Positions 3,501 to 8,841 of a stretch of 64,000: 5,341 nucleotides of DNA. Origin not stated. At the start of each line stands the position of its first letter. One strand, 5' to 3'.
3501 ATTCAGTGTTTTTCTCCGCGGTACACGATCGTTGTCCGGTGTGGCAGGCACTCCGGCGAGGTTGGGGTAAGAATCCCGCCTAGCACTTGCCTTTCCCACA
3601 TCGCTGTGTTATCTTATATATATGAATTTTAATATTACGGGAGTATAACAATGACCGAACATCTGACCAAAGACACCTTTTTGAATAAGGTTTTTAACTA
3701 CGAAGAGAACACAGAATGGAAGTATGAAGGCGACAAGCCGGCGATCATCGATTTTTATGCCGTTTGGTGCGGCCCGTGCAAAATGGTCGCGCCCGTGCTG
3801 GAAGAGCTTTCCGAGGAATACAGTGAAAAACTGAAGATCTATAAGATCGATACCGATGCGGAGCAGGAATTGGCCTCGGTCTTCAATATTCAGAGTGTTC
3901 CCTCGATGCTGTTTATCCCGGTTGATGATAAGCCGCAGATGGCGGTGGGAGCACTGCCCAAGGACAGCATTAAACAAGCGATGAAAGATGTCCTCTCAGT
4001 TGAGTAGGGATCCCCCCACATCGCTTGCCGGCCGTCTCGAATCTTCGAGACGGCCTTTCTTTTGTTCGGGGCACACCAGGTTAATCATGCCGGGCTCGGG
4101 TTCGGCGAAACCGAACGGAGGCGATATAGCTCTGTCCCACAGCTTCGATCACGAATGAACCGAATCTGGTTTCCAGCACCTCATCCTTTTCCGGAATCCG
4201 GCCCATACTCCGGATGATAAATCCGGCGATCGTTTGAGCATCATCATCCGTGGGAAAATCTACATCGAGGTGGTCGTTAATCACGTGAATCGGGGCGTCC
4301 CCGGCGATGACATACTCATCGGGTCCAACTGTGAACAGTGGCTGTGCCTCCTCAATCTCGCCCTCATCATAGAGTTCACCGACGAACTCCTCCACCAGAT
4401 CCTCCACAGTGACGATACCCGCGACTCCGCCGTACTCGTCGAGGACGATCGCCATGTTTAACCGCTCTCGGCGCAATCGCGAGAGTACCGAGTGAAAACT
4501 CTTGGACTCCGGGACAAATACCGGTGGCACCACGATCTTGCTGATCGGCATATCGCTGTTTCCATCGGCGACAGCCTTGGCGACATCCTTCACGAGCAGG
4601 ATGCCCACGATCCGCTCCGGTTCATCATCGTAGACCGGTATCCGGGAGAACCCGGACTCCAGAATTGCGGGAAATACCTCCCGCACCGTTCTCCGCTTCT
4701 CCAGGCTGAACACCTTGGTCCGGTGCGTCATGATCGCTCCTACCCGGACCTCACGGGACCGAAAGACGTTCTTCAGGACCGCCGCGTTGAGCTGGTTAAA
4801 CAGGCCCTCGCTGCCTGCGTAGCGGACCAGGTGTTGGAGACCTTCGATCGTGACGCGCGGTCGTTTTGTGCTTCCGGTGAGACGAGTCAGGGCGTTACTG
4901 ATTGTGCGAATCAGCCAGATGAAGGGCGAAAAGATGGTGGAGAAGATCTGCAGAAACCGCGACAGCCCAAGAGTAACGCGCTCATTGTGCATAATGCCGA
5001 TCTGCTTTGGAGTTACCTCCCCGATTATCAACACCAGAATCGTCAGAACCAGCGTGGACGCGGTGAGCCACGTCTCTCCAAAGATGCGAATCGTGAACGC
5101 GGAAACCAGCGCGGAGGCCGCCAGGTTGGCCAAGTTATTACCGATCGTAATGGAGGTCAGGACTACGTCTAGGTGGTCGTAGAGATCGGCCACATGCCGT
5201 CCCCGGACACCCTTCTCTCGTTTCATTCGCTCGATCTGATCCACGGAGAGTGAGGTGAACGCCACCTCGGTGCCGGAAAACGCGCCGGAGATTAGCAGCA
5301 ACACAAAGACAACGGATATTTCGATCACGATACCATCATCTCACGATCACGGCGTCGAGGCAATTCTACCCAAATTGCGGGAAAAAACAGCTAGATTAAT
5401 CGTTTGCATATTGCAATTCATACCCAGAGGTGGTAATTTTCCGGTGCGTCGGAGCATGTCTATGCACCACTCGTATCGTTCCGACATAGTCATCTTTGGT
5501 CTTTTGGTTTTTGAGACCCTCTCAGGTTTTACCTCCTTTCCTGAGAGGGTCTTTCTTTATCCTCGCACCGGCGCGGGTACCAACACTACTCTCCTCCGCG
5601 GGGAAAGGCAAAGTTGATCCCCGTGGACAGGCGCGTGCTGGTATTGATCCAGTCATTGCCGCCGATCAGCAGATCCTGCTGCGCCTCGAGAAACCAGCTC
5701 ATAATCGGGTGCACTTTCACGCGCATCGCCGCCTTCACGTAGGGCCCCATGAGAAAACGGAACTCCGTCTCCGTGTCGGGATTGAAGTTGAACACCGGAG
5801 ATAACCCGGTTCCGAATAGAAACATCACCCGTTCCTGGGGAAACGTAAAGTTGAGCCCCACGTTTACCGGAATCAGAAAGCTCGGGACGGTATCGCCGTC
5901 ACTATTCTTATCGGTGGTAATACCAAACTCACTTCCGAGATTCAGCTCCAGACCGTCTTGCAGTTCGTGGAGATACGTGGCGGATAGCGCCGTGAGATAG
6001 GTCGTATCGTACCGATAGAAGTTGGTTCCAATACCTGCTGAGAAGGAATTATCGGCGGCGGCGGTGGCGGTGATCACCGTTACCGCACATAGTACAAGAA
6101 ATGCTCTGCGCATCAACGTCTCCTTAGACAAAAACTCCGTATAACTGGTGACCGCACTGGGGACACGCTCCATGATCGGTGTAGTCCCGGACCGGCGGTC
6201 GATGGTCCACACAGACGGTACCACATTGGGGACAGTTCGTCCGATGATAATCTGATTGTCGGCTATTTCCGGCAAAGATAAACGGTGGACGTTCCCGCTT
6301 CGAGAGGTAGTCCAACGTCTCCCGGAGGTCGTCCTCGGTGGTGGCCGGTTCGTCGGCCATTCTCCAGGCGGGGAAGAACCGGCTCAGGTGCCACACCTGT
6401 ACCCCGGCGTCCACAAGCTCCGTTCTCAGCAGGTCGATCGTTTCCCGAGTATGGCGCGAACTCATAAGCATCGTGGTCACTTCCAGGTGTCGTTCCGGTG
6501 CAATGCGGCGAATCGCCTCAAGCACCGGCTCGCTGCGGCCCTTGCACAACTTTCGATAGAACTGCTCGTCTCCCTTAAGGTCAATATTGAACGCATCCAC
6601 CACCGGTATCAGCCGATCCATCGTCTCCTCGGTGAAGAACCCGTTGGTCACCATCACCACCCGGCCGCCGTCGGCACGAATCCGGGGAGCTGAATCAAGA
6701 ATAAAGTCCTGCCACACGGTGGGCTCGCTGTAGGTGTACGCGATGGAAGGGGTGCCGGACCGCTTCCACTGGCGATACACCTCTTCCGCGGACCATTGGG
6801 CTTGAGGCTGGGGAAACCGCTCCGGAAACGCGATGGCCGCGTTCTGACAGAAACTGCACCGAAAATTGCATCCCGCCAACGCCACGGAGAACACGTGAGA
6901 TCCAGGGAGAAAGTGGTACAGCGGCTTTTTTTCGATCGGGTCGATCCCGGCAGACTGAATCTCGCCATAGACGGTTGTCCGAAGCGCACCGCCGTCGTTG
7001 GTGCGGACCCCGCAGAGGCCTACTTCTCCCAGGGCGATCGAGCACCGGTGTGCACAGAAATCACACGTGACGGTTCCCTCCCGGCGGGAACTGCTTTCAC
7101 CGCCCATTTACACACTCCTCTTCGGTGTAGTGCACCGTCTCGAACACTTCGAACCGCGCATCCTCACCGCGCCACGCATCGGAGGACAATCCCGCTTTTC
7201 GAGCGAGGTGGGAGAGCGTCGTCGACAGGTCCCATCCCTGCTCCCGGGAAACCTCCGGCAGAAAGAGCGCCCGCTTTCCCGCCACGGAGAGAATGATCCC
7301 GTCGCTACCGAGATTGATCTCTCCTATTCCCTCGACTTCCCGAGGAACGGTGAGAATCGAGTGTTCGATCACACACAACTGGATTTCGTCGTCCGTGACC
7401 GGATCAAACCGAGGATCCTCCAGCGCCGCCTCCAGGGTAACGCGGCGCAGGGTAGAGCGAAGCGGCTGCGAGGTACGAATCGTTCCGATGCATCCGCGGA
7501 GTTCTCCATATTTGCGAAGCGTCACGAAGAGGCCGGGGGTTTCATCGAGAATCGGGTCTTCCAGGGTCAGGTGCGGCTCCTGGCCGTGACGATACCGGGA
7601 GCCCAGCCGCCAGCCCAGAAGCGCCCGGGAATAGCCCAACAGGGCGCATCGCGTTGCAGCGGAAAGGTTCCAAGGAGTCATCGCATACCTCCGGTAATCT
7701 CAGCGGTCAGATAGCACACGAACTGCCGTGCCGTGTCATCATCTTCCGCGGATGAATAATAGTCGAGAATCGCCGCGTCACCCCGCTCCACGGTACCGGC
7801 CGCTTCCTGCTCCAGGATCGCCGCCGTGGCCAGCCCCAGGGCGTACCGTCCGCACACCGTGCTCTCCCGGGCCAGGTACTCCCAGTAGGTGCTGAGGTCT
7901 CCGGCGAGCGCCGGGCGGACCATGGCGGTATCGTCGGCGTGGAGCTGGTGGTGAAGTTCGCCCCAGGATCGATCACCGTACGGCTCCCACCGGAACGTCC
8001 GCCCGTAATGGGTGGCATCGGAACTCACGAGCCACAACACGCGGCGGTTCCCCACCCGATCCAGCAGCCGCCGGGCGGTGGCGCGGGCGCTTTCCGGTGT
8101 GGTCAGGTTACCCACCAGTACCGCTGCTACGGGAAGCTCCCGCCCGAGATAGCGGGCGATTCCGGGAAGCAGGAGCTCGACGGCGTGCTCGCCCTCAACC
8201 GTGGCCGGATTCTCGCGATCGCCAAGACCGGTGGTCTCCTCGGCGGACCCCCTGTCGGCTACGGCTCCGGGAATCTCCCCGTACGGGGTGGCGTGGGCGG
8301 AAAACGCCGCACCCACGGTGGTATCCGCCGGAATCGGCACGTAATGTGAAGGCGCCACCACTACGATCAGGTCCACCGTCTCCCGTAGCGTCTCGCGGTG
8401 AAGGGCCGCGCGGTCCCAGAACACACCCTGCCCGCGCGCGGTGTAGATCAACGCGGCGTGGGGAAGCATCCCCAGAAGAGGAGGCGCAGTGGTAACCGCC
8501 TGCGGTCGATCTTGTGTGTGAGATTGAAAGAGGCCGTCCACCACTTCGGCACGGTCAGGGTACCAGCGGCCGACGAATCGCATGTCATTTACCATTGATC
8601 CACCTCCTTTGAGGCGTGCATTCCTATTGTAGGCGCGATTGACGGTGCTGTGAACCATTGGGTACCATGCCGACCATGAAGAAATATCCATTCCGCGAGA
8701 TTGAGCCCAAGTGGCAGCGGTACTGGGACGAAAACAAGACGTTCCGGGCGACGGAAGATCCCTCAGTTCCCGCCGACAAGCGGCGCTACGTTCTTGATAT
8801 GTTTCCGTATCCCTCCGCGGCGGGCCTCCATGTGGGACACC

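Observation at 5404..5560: Unannotated small RNA candidate whose terminator loop copies the 16S anti-Shine-Dalgarno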

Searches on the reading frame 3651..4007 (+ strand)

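Call 34: search_protein_families(library=pfam, proteins=[window:3651-4007:+], max_evalue=0.01)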
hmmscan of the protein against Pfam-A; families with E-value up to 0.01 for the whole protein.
window:3651-4007:+ (118 aa): 9 families
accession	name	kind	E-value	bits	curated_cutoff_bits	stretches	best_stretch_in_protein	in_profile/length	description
PF00085.26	Thioredoxin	-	7.1e-27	93.9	23.5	1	27-112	17-102/103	Thioredoxin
PF13098.12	Thioredoxin_2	-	7.1e-08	33.2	27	1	28-110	5-103/104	Thioredoxin-like domain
PF00578.27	AhpC-TSA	-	4.3e-06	27.1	26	1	24-88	22-87/124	AhpC/TSA family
PF13905.12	Thioredoxin_8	-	7e-06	26.7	27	1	29-96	2-70/94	Thioredoxin-like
PF13728.12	TraF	-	4e-05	24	23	1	28-101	129-213/224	F plasmid transfer operon protein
PF14595.12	Thioredoxin_9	-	0.00072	19.9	25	1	25-93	38-108/129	Thioredoxin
PF04756.19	OST3_OST6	-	0.0009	19.2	27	1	40-98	46-110/294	OST3 / OST6 family, transporter family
PF08534.16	Redoxin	-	0.0064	16.7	26.6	0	27-60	27-61/148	Redoxin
PF07449.17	HyaE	-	0.0067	16.9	22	1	46-89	46-90/108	Hydrogenase-1 expression protein HyaE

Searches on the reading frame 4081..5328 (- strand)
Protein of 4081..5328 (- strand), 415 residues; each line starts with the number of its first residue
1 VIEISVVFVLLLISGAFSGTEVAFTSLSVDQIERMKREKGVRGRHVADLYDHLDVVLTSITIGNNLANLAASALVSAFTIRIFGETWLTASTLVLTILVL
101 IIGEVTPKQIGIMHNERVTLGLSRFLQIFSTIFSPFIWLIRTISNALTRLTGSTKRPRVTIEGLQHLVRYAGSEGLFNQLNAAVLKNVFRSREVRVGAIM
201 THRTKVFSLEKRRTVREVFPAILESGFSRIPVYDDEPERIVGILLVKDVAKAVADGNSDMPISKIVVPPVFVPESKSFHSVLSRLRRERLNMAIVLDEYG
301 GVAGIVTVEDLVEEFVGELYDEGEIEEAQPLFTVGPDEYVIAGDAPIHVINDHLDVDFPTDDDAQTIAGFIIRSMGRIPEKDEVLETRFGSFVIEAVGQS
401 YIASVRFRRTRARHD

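Call 6: search_protein_families(library=pfam, proteins=[window:4081-5328:-])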
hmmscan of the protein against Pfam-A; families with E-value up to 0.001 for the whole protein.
window:4081-5328:- (415 aa): 3 families
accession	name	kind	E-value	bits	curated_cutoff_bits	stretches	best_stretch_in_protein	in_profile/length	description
PF01595.25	CNNM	-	4.1e-42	144.3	28.4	1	7-178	3-178/181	Cyclin M transmembrane N-terminal domain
PF00571.33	CBS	-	2.1e-16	60.4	24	2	196-254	1-56/57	CBS domain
PF03471.22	CorC_HlyC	-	1.4e-15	57.5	27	1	334-410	3-80/81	Transporter associated domain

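Call 11: find_related_loci(query=window:4081-5328:-, collection=genome_contigs, flank=3000)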
Query window:4081-5328:- (415 aa) in genome_contigs; peptide patterns used: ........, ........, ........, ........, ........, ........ (x = any residue, [..] = any of these).
98 stretches matched a pattern; 32 encode a relative of the query (tblastn E <= 1e-3); 32 distinct loci.
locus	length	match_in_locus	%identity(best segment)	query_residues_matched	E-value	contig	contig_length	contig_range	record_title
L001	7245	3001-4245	93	1-415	0e+0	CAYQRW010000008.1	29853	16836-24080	MAG TPA_asm: uncultured Spirochaeta sp. isolate SRP332253_co1_177 genome assembly, contig: NODE_2174_length_29853_cov_7.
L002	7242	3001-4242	93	1-414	0e+0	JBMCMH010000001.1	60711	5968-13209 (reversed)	MAG: Alkalispirochaeta sp. isolate D1M04_12 NODE_68_length_60711_cov_11.858761, whole genome shotgun sequence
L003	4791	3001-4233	94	1-411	0e+0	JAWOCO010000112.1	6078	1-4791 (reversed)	MAG: Alkalispirochaeta sp. isolate BLK5-1.bin.265 k191_2723166, whole genome shotgun sequence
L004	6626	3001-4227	91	1-409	0e+0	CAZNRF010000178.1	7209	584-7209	MAG TPA_asm: uncultured Spirochaeta sp. isolate SRP252850_co1_129 genome assembly, contig: NODE_19625_length_7209_cov_5.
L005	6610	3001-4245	68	1-415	0e+0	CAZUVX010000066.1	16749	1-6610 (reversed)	MAG TPA_asm: uncultured Spirochaetaceae bacterium isolate SRP252850_co1_392 genome assembly, contig: NODE_6310_length_16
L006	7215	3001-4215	79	1-405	0e+0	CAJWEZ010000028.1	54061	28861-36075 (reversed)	MAG TPA_asm: uncultured Spirochaeta sp. isolate ERR599032_bin.133_MetaBAT_v2.12.1_MAG genome assembly, contig: NODE_538_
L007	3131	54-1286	65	1-411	0e+0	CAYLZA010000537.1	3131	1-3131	MAG TPA_asm: uncultured Spirochaetales bacterium isolate SRP141376_co2_272 genome assembly, contig: NODE_46589_length_31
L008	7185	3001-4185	67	1-395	0e+0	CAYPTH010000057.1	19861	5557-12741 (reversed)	MAG TPA_asm: uncultured Spirochaetaceae bacterium isolate binchicken_co8_361 genome assembly, contig: NODE_4428_length_1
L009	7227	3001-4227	66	1-409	4e-178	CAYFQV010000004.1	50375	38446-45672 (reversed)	MAG TPA_asm: uncultured Spirochaetaceae bacterium isolate ERP107533_co1_106 genome assembly, contig: NODE_213_length_503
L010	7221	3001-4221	63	1-407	9e-173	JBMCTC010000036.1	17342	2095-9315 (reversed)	MAG: Spirochaetota bacterium isolate D1M13_6 NODE_878_length_17342_cov_4.556314, whole genome shotgun sequence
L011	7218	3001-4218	49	1-407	1e-125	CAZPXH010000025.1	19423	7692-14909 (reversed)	MAG TPA_asm: uncultured Spirochaetaceae bacterium isolate SRP141376_co3_104 genome assembly, contig: NODE_7594_length_19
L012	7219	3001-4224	46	2-409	5e-113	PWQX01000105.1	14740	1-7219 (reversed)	MAG: Spirochaetaceae bacterium isolate CSSed10_65m CS-Sed10-C8846, whole genome shotgun sequence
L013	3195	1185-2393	47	14-415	4e-115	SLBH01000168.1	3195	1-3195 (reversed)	MAG: Spirochaetales bacterium isolate CSSed162cmB_44 CSSed16-2cmB-183391, whole genome shotgun sequence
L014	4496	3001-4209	47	14-415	3e-109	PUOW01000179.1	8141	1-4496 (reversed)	MAG: Spirochaetaceae bacterium isolate B1Sed10_122m B1-Sed10-C13282, whole genome shotgun sequence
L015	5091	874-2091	46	2-407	1e-108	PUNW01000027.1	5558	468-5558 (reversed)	MAG: Spirochaetaceae bacterium isolate B1Sed10_166 B1-Sed10-C23644, whole genome shotgun sequence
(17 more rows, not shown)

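Call 54: find_encoding_contigs(protein=window:4081-5328:-, flank=3000, max_places=6)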
Protein window:4081-5328:- (415 aa): 1 contig read that carries it; 1 place shown.
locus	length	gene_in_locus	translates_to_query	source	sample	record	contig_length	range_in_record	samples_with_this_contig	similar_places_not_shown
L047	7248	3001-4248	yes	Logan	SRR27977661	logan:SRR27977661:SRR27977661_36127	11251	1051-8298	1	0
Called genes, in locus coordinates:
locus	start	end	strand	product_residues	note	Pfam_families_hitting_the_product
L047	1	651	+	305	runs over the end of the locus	PF01875:Memo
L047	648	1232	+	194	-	PF01871:AMMECR1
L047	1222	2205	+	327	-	PF04055:Radical_SAM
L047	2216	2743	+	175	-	-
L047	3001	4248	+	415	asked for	PF01595:CNNM, PF00571:CBS (weak), PF03471:CorC_HlyC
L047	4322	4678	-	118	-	PF00085:Thioredoxin, PF00578:AhpC-TSA (weak), PF13098:Thioredoxin_2 (weak), PF13905:Thioredoxin_8 (faint)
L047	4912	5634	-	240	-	-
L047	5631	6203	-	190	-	PF14014:DUF4230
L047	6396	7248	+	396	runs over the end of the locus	-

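Call 67: search_protein_families(library=ncbifam, proteins=[window:4081-5328:-], max_evalue=0.00001)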
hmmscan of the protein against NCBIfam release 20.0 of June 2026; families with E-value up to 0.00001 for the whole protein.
window:4081-5328:- (415 aa): 5 families
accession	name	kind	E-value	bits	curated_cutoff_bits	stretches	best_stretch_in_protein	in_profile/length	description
TIGR03520.1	GldE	subfamily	3e-65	220.9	376.05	1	8-408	2-406/408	gliding motility-associated protein GldE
NF008604.1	PRK11573.1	equivalog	2.4e-47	161.8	475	1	4-410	10-419/428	hypothetical protein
NF052568.1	PolamExpPaeASal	equivalog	4.9e-45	154.1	500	1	4-386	5-401/424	polyamine export protein PaeA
NF011675.0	PRK15094.1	equivalog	6e-39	134.1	379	1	163-392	36-264/292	CNNM family magnesium/cobalt transport protein CorC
NF053863.1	DS11_antiphage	equivalog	6.5e-09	35.3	260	1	188-316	67-193/305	CBS domain-containing anti-phage protein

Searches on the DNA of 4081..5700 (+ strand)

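Call 4: search_rna_families(source=window, start=5250, end=5700, threshold=evalue, max_evalue=10, show_alignments=3)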
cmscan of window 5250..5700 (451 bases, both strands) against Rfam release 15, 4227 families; matches with E-value up to 10: 1.
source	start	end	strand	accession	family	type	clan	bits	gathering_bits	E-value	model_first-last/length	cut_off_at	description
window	5508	5561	-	RF03876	mir-7132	Gene; miRNA;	-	19.7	70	0.33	1-60/60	no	mir-7132 microRNA precursor family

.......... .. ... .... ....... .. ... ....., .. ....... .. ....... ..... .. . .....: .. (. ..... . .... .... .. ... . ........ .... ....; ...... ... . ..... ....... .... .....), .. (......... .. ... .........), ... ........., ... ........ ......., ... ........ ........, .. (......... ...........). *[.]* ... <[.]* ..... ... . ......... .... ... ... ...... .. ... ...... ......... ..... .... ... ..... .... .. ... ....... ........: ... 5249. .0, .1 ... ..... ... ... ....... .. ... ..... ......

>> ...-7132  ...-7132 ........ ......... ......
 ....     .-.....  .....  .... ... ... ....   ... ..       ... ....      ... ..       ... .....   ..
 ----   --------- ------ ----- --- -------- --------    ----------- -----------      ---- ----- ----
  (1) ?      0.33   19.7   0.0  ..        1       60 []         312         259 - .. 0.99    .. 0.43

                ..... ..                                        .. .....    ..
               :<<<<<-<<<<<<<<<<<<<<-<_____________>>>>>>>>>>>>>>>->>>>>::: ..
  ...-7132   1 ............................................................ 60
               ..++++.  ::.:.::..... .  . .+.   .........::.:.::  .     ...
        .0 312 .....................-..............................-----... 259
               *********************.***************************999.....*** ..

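Call 37: build_rna_model(alignment_id=A5, structure=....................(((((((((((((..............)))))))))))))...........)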
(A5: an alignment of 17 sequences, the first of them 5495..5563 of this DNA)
Model R1 built from alignment A5 (17 sequences, 71 columns); structure: as given.
model positions 69; base pairs 13; branch points 0; effective number of sequences 4.47; information 0.815 bits per position. Calibrated on 0.2 Mb of random sequence (short: E-values are rough).
structure used (alignment columns):
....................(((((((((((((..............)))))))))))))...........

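Call 38: search_with_rna_model(model_id=R1, sources=[window, L005, L007, L008, L009, L010, L011, L014, L019, L020, L021, L022, L024, L025, L027, L029, L035, L001, L012, L018], max_evalue=10)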
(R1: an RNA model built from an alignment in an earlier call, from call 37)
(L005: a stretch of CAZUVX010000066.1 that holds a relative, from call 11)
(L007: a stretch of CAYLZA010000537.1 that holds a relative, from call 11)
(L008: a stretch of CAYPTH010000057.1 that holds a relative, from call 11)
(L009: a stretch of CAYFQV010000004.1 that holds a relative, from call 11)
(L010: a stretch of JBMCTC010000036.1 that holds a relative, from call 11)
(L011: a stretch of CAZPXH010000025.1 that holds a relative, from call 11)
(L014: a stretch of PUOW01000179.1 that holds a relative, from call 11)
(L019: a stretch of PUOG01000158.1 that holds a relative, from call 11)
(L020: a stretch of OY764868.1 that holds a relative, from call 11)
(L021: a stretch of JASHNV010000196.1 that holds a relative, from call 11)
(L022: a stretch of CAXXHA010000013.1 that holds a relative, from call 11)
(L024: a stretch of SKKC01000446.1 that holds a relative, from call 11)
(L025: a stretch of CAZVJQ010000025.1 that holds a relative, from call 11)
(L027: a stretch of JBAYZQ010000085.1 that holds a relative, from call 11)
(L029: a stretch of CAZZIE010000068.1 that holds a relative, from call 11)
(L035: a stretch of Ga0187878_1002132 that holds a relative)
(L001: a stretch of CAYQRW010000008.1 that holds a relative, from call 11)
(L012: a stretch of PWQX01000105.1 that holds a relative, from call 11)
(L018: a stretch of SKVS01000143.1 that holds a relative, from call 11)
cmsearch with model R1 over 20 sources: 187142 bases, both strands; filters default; matches with E-value up to 10: 6.
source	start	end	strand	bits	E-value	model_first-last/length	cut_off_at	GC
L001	2768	2836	-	84.4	4.6e-19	1-69/69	no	0.41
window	5495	5563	+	83.8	6.3e-19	1-69/69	no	0.42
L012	4401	4469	+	82.2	1.7e-18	1-69/69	no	0.45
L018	4451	4519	+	68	9.3e-15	1-69/69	no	0.48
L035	13670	13731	+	33.8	9.1e-06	1-69/69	no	0.53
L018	6710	6767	-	11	8.9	1-69/69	no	0.38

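Call 59: search_rna_families(sources=[L012, L026, L018, L023, L016, L006, L035], threshold=gathering)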
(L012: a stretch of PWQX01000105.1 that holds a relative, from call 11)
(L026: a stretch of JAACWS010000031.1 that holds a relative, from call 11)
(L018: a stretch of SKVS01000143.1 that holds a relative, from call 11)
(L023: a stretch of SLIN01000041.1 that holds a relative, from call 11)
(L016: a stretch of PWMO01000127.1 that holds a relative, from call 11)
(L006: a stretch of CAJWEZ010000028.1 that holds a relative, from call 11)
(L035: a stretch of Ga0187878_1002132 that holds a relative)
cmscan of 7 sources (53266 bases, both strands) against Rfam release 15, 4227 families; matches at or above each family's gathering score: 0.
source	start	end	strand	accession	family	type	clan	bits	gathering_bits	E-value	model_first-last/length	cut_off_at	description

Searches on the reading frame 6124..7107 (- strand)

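Call 6: search_protein_families(library=pfam, proteins=[window:6124-7107:-])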
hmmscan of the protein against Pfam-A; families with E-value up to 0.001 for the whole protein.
window:6124-7107:- (327 aa): 1 family
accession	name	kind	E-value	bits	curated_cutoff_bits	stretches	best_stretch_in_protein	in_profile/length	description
PF04055.27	Radical_SAM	-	8.8e-17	62.2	29.5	1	78-214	5-149/166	Radical SAM superfamily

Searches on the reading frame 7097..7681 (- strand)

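Call 34: search_protein_families(library=pfam, proteins=[window:7097-7681:-], max_evalue=0.01)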
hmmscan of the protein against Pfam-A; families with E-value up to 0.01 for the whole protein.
window:7097-7681:- (194 aa): 1 family
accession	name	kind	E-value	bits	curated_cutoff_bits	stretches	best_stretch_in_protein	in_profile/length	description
PF01871.22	AMMECR1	-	3.1e-43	147.6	25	1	30-183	12-166/168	AMMECR1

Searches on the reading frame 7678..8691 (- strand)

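Call 6: search_protein_families(library=pfam, proteins=[window:7678-8691:-])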
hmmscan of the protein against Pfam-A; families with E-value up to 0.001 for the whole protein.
window:7678-8691:- (337 aa): 1 family
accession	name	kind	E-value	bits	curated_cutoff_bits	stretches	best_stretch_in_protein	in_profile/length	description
PF01875.22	Memo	-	9.6e-17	61.5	27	1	37-330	2-268/269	Memo-like protein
